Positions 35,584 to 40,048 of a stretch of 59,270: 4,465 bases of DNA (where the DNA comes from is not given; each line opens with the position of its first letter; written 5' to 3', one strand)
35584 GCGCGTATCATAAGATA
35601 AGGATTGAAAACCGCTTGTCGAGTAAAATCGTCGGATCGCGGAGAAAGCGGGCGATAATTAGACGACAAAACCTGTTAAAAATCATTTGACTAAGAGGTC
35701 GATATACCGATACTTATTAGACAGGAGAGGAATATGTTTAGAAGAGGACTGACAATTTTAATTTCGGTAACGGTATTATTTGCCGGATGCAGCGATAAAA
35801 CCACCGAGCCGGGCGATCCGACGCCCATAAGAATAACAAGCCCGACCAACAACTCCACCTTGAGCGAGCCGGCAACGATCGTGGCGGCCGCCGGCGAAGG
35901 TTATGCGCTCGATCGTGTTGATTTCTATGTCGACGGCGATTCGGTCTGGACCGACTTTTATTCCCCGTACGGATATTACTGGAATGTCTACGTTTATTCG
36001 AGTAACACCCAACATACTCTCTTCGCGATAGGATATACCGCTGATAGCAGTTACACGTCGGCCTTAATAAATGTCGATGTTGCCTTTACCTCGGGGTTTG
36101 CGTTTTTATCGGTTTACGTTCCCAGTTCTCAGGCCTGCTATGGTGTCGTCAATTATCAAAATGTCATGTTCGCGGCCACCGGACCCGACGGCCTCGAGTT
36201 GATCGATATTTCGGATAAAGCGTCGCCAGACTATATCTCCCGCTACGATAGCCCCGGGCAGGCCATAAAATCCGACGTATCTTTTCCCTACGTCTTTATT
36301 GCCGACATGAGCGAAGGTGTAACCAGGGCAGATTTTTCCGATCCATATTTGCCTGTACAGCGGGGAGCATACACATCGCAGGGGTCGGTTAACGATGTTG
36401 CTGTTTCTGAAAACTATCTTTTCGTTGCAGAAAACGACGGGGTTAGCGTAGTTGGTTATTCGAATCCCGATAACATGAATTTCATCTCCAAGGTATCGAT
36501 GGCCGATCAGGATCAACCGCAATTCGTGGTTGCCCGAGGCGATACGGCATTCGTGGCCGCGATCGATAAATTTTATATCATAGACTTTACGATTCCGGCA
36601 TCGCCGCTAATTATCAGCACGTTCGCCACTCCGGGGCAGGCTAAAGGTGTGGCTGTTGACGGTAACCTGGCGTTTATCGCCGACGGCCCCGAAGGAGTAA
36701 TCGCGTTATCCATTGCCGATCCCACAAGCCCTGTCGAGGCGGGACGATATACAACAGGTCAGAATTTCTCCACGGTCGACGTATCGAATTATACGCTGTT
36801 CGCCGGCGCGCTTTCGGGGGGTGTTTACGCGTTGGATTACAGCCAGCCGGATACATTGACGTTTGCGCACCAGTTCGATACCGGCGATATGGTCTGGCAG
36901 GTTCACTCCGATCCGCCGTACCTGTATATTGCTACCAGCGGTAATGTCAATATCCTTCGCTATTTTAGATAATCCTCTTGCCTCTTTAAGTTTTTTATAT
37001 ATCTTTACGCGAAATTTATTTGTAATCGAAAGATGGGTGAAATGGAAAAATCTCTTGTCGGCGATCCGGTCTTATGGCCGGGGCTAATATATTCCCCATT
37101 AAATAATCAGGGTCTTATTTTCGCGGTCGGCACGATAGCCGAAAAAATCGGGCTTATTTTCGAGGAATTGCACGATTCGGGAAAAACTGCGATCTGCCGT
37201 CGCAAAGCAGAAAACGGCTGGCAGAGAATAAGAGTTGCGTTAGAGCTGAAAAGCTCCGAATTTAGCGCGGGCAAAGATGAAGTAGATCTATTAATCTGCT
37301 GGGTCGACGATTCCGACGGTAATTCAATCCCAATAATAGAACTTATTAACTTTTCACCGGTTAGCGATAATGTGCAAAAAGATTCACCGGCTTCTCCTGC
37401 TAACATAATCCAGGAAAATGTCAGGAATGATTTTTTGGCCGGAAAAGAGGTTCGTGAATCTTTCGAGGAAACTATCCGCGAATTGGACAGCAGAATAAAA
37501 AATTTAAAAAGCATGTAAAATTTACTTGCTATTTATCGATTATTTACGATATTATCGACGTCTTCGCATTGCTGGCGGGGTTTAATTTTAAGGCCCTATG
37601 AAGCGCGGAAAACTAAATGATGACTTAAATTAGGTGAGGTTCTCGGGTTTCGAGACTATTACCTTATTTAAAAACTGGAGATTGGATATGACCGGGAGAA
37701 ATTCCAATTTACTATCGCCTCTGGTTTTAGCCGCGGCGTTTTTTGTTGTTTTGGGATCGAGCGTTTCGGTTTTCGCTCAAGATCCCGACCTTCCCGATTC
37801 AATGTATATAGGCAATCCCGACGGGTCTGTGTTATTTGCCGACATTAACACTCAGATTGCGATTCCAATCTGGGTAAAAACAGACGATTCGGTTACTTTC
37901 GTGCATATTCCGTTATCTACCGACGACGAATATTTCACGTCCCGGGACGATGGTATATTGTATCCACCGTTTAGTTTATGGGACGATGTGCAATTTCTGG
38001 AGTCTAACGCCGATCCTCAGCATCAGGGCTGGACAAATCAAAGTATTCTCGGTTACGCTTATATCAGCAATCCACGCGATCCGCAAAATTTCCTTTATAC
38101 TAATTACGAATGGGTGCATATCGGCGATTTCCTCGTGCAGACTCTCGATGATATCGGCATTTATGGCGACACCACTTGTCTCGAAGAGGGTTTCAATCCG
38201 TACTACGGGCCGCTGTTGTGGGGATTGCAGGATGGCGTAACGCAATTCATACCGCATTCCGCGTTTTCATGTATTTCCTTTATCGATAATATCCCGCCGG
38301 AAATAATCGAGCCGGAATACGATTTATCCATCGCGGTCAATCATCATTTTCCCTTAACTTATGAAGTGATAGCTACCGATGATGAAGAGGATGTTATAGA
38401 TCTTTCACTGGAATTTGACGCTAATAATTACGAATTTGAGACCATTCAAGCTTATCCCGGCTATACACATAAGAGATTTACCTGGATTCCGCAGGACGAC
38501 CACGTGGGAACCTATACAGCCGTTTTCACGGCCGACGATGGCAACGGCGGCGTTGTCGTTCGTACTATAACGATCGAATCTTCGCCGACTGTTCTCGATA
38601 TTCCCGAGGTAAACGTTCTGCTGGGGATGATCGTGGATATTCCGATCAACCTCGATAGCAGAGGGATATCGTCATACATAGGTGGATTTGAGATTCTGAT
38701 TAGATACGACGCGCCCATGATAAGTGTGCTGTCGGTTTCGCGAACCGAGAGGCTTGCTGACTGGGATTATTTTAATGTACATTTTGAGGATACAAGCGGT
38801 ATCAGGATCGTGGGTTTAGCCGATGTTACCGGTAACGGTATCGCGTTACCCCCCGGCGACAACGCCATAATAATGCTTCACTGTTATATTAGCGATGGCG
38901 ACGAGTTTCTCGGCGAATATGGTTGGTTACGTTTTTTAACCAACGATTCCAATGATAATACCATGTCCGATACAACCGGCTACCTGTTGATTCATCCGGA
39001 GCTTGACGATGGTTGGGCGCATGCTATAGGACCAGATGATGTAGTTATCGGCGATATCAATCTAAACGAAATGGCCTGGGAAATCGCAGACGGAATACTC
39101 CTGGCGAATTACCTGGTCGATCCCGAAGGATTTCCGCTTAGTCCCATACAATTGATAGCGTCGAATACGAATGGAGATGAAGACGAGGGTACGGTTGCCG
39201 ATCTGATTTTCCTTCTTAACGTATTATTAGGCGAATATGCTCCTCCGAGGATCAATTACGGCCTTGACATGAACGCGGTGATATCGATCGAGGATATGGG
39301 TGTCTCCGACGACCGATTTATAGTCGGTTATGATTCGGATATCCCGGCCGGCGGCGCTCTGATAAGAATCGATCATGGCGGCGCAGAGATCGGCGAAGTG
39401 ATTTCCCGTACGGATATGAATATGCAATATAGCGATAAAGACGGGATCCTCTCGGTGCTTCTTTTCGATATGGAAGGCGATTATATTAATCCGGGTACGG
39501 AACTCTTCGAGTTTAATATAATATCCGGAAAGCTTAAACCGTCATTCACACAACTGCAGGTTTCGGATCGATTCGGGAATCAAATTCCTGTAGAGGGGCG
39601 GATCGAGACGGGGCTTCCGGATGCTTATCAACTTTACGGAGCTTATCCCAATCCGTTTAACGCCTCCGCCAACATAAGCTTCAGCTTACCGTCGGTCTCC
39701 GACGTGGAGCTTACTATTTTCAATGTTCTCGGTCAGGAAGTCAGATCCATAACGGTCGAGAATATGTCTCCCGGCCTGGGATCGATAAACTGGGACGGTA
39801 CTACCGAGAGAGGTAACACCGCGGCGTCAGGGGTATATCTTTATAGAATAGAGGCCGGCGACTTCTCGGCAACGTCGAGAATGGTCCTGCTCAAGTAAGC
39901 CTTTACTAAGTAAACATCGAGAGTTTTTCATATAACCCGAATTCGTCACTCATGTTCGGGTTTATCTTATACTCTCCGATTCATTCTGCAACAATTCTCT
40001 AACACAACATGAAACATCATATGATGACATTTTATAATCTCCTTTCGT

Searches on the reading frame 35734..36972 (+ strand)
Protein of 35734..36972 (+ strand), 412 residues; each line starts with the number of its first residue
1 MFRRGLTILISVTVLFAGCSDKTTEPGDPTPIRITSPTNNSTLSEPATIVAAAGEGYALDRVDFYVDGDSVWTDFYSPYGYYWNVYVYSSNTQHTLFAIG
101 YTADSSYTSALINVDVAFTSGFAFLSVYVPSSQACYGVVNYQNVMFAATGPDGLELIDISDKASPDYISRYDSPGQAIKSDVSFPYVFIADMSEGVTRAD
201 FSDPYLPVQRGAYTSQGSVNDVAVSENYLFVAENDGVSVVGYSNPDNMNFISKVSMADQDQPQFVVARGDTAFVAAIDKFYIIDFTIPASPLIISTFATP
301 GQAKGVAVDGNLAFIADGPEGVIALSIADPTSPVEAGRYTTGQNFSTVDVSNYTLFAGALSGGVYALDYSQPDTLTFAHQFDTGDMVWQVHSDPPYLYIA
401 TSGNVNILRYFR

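Call 8: search_protein_families(library=pfam, proteins=[window:35734-36972:+], max_evalue=0.01)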
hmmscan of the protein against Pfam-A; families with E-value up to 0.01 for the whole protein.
window:35734-36972:+ (412 aa): 2 families
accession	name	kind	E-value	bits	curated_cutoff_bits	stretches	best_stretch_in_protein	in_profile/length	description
PF08309.17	LVIVD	-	6.3e-22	77.1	20.2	2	300-341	1-42/42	LVIVD repeat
PF17957.7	Big_7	-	8.9e-12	45.9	24.1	1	32-96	3-68/70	Bacterial Ig domain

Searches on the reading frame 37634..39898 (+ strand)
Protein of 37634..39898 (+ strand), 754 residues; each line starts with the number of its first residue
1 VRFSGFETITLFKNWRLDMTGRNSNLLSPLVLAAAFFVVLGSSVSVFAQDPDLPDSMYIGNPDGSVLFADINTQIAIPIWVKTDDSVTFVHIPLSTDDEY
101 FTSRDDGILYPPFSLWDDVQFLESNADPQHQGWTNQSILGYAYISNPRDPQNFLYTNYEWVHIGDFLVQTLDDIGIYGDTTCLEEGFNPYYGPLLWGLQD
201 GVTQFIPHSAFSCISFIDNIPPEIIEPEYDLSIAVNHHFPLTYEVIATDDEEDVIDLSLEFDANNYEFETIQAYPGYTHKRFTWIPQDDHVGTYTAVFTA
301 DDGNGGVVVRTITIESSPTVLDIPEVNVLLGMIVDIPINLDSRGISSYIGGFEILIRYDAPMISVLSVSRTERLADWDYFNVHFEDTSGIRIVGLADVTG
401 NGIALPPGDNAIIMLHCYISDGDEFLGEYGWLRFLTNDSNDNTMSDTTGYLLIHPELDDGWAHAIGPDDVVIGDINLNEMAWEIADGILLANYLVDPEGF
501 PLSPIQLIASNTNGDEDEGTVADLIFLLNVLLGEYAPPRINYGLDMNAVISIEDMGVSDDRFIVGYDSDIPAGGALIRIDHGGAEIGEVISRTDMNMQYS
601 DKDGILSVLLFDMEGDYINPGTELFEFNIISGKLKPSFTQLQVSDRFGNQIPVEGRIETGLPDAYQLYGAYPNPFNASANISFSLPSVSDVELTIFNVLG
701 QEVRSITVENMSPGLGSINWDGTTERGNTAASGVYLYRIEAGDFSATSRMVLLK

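Call 8: search_protein_families(library=pfam, proteins=[window:37634-39898:+], max_evalue=0.01)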
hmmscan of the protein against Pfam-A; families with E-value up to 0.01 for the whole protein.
window:37634-39898:+ (754 aa): 4 families
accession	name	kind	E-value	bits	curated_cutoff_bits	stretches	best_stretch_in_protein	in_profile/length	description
PF13860.13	FlgD_ig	-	1.5e-12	47.8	27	1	678-741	9-75/79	FlgD Ig-like domain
PF18962.6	Por_Secre_tail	-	8.6e-07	29.6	27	1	671-751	2-74/75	Secretion system C-terminal sorting domain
PF13585.12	CHU_C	-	0.00024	21.6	27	1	687-741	25-72/86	CHU_C Type IX secretion signal domain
PF17963.7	Big_9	-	0.00026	22.3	23.6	1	237-314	15-88/89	Bacterial Ig domain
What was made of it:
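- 37634..39898 (+): Distant paralogue of g2 (N-terminal module, Ig, Coh, degenerate Doc, Coh-like, CTD), outside the cluster. Tail and Big_9 hits (call 8).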
